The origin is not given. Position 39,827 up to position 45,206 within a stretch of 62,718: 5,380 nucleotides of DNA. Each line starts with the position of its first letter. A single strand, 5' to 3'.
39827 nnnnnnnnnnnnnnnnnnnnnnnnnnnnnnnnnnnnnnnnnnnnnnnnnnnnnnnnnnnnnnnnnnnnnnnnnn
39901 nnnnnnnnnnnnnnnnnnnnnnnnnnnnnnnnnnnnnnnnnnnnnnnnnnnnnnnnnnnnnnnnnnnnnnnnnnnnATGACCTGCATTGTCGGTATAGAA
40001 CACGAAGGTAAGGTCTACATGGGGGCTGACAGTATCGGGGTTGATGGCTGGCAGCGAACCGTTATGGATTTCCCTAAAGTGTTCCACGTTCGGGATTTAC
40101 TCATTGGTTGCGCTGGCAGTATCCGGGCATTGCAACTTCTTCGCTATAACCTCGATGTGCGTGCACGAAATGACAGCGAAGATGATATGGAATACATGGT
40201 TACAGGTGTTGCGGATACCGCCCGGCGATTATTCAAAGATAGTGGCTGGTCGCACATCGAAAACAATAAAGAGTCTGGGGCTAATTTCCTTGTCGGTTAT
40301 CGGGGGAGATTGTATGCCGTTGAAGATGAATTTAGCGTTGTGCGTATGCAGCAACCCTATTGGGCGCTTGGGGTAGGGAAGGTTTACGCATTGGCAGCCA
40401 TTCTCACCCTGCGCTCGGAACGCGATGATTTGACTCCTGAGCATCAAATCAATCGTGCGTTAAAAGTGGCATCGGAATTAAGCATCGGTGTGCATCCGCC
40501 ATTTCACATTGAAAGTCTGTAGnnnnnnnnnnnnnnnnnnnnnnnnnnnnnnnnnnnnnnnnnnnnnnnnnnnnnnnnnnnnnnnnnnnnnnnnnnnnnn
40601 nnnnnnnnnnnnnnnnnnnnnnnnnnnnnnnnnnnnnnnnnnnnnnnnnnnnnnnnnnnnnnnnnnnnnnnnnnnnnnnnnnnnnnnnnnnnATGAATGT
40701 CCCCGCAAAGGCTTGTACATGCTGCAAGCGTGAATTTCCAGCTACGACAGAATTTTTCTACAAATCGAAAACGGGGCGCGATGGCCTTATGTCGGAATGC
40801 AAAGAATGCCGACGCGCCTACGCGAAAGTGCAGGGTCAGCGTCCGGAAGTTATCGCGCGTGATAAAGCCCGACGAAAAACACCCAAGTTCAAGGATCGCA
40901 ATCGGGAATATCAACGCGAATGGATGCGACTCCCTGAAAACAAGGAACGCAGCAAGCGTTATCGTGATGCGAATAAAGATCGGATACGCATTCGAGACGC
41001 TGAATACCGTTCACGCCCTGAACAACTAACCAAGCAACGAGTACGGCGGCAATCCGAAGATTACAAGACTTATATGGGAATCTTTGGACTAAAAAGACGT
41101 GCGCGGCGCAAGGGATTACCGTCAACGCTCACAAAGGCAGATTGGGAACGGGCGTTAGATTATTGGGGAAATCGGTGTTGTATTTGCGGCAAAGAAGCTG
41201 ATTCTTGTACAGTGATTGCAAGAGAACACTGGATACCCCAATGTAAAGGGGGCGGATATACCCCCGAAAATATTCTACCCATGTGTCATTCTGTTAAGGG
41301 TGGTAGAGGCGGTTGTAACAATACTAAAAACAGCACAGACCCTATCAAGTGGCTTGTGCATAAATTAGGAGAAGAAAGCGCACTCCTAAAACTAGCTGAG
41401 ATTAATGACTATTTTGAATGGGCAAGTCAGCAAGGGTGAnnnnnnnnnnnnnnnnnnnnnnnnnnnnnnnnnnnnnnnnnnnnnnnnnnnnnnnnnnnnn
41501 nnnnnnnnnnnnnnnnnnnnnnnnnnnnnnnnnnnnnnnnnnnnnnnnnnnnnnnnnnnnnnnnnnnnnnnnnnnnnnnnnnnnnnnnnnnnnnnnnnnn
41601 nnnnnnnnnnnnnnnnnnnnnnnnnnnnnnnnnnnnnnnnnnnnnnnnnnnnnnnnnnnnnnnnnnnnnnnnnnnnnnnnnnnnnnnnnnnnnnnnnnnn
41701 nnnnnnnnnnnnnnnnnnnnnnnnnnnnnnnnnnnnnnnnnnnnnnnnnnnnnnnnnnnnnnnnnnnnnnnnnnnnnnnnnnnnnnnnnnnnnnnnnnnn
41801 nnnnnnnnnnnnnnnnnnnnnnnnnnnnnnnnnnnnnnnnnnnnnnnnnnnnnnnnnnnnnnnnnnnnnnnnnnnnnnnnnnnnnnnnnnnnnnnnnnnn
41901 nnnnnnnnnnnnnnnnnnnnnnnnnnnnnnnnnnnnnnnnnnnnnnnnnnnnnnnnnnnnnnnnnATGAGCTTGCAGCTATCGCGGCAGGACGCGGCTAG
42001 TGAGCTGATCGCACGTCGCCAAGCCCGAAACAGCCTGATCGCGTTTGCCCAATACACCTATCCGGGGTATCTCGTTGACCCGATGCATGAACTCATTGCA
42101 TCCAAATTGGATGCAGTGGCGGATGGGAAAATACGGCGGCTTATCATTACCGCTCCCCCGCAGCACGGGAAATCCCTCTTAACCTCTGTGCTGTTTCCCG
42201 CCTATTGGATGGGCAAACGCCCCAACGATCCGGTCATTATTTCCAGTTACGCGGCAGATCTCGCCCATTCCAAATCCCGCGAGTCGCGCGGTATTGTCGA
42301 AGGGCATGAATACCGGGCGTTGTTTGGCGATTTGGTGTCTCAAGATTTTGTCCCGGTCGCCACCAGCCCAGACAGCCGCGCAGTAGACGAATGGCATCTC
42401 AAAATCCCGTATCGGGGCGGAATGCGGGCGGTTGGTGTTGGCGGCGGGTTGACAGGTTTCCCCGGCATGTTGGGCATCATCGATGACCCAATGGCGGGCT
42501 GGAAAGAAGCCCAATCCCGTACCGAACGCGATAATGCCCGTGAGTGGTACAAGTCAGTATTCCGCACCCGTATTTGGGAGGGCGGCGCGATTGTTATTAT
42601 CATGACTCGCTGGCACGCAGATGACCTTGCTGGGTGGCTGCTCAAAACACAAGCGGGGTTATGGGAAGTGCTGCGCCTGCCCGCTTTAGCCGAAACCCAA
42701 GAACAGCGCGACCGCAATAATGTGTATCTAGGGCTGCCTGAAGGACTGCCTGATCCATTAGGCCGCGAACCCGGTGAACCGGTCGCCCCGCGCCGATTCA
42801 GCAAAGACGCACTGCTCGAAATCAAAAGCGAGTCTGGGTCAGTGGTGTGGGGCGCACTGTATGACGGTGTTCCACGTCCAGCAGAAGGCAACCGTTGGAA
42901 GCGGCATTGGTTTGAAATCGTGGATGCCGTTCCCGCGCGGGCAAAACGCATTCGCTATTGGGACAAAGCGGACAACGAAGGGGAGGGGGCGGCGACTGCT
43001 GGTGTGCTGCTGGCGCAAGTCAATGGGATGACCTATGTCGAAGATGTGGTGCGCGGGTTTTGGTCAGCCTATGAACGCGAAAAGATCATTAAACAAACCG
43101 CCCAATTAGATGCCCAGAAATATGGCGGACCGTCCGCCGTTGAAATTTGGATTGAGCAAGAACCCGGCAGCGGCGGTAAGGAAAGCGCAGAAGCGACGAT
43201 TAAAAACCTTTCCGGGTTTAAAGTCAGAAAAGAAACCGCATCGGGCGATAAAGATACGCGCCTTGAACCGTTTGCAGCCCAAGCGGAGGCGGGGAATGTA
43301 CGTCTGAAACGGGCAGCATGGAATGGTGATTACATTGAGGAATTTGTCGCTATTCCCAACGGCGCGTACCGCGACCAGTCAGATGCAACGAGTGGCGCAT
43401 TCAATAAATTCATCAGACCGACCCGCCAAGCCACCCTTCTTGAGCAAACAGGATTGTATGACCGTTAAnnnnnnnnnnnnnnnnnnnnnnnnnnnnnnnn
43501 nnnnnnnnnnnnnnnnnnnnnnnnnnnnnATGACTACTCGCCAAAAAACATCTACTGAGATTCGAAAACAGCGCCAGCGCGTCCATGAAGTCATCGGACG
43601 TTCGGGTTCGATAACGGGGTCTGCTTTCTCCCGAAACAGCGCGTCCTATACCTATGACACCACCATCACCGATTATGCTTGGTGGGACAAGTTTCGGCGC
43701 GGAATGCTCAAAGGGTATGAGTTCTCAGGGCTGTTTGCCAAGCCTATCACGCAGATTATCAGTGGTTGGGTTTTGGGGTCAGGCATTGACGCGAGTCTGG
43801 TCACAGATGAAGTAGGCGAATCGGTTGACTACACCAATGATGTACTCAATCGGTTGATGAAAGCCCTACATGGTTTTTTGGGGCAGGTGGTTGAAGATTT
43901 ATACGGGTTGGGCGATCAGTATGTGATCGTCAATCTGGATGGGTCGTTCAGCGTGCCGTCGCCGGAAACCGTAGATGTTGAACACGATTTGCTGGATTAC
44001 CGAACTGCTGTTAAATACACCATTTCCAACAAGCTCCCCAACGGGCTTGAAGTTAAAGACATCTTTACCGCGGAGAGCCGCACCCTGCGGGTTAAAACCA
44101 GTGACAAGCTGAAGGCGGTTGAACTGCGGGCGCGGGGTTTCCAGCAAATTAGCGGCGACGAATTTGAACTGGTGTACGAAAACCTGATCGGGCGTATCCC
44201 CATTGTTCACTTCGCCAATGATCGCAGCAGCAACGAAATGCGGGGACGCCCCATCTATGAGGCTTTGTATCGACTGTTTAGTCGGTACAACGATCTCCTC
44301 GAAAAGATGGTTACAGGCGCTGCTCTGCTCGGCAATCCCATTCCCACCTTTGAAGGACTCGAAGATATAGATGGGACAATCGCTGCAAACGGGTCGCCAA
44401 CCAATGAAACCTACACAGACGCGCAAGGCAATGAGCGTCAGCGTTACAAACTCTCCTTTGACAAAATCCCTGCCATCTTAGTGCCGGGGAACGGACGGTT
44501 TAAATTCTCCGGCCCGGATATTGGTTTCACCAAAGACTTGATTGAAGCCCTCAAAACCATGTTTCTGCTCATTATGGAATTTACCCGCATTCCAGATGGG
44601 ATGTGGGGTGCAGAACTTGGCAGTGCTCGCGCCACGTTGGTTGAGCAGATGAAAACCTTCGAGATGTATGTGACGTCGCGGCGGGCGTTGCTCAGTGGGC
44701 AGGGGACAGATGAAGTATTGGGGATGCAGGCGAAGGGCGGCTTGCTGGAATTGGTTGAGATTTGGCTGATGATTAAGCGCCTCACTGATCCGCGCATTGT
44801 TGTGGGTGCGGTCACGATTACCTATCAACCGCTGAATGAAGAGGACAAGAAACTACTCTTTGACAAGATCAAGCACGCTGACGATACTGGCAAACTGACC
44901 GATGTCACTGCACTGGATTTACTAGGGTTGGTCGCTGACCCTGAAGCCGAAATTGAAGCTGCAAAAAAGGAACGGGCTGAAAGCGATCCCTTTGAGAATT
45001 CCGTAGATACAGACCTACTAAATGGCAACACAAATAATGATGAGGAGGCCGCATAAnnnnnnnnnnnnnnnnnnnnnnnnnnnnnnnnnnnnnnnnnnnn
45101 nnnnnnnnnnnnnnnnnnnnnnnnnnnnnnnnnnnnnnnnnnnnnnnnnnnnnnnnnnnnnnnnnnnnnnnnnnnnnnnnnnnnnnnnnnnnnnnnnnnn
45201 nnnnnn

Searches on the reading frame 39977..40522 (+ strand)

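Call 67: search_protein_families(library=pfam, proteins=[window:39977-40522:+], max_evalue=0.001)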
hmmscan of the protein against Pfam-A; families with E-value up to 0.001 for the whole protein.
window:39977-40522:+ (181 aa): 1 family
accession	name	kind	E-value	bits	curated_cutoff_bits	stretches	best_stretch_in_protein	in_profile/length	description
PF00227.31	Proteasome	-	5.9e-05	23.2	22.4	1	2-163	5-168/189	Proteasome subunit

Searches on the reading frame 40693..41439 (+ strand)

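Call 67: search_protein_families(library=pfam, proteins=[window:40693-41439:+], max_evalue=0.001)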
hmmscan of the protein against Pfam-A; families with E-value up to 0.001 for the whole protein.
window:40693-41439:+ (248 aa): 1 family
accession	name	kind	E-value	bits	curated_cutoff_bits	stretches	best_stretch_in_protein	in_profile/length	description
PF14279.12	HNH_5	-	0.00065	20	27.5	1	162-199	1-37/56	HNH endonuclease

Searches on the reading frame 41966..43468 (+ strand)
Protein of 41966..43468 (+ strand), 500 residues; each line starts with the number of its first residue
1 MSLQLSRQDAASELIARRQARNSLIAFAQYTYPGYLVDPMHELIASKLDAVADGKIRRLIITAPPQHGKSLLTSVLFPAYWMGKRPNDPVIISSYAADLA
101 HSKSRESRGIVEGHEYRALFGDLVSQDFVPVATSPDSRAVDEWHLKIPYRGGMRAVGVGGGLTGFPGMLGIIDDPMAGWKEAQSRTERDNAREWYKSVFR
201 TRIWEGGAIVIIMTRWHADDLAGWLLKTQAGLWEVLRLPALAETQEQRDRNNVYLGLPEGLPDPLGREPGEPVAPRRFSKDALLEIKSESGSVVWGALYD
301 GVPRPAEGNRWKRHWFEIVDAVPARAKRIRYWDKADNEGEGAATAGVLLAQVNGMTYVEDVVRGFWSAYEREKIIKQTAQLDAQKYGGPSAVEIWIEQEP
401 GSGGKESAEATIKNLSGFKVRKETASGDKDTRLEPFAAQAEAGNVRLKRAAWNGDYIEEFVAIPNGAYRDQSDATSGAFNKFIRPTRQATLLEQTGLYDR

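Call 67: search_protein_families(library=pfam, proteins=[window:41966-43468:+], max_evalue=0.001)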
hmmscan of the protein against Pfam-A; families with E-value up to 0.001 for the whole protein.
window:41966-43468:+ (500 aa): 1 family
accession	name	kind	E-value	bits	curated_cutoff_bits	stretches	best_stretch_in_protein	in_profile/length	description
PF17289.8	Terminase_6C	-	1.2e-07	32.3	22.6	1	365-479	27-152/155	Terminase RNaseH-like domain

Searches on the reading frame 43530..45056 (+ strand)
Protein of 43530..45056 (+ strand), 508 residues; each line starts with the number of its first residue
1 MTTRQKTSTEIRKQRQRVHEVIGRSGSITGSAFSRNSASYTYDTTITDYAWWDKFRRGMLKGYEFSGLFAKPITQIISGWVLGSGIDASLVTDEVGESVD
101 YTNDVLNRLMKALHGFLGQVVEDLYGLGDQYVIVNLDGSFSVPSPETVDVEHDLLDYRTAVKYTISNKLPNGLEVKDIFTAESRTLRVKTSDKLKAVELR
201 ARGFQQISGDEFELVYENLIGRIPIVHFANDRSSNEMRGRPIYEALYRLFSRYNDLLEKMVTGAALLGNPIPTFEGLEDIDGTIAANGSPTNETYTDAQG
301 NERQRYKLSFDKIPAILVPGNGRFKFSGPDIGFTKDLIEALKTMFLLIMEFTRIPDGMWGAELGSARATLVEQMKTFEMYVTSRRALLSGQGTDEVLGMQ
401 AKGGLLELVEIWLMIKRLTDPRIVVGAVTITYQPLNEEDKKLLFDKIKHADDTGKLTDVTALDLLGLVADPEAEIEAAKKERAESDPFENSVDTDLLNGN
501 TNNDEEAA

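Call 67: search_protein_families(library=pfam, proteins=[window:43530-45056:+], max_evalue=0.001)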
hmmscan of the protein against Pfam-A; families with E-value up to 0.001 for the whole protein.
window:43530-45056:+ (508 aa): 1 family
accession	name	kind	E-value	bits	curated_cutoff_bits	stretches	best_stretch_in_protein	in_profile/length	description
PF05133.19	SPP1_portal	-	1.5e-06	27.9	25.5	0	216-362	181-305/416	Phage portal protein, SPP1 Gp6-like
